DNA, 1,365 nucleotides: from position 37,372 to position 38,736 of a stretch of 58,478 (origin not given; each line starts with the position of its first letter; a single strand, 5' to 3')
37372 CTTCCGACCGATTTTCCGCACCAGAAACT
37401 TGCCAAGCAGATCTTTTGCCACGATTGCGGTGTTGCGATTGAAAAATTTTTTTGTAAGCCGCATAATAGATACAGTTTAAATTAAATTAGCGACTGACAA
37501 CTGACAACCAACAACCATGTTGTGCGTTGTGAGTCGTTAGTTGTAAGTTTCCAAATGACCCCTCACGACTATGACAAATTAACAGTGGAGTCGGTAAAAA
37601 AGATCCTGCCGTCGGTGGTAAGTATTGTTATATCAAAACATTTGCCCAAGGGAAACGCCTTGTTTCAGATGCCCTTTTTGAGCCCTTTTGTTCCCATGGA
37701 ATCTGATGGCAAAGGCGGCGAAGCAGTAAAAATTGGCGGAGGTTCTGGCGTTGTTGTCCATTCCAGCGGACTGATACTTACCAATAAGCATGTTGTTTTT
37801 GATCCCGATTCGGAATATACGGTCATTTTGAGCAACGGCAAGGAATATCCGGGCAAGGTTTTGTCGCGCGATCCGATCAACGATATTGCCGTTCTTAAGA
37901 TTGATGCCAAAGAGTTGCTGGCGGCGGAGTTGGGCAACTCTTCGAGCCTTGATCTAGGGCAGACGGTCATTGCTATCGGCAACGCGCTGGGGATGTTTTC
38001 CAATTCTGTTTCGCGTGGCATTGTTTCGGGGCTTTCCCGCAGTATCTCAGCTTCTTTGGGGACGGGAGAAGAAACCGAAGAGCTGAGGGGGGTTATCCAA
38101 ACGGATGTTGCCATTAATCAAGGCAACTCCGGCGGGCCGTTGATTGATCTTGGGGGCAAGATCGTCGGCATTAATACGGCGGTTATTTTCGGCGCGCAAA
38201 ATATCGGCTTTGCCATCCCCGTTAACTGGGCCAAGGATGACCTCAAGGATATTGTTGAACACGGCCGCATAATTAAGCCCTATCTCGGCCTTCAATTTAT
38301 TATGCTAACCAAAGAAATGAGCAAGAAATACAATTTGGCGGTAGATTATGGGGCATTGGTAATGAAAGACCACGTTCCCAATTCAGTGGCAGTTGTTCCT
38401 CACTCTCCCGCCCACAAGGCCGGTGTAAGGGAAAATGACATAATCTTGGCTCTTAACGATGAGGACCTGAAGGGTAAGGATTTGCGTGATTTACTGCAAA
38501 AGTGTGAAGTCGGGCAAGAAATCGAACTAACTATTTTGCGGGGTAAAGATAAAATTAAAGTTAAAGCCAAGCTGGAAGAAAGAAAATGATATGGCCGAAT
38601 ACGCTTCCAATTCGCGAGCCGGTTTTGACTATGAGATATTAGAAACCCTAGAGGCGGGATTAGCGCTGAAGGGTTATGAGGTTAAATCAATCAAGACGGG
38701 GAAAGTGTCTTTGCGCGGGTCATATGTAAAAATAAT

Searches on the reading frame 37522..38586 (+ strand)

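Call 67: search_protein_families(library=pfam, proteins=[window:37522-38586:+])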
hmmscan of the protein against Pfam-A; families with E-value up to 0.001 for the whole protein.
window:37522-38586:+ (355 aa): 5 families
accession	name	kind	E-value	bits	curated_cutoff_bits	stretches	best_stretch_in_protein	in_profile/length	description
PF13365.12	Trypsin_2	-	1.2e-31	110.8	27.6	1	74-217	1-144/144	Trypsin-like peptidase domain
PF00089.32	Trypsin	-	5.8e-16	59.4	20.6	1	73-236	22-215/220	Trypsin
PF13180.12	PDZ_2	-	4.5e-12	46.5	27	1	253-351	1-80/80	PDZ domain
PF17820.7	PDZ_6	-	3.6e-10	39.9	27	1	290-340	4-54/54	PDZ domain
PF10459.15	Peptidase_S46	-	0.00047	19.4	22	0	68-94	41-69/698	Peptidase S46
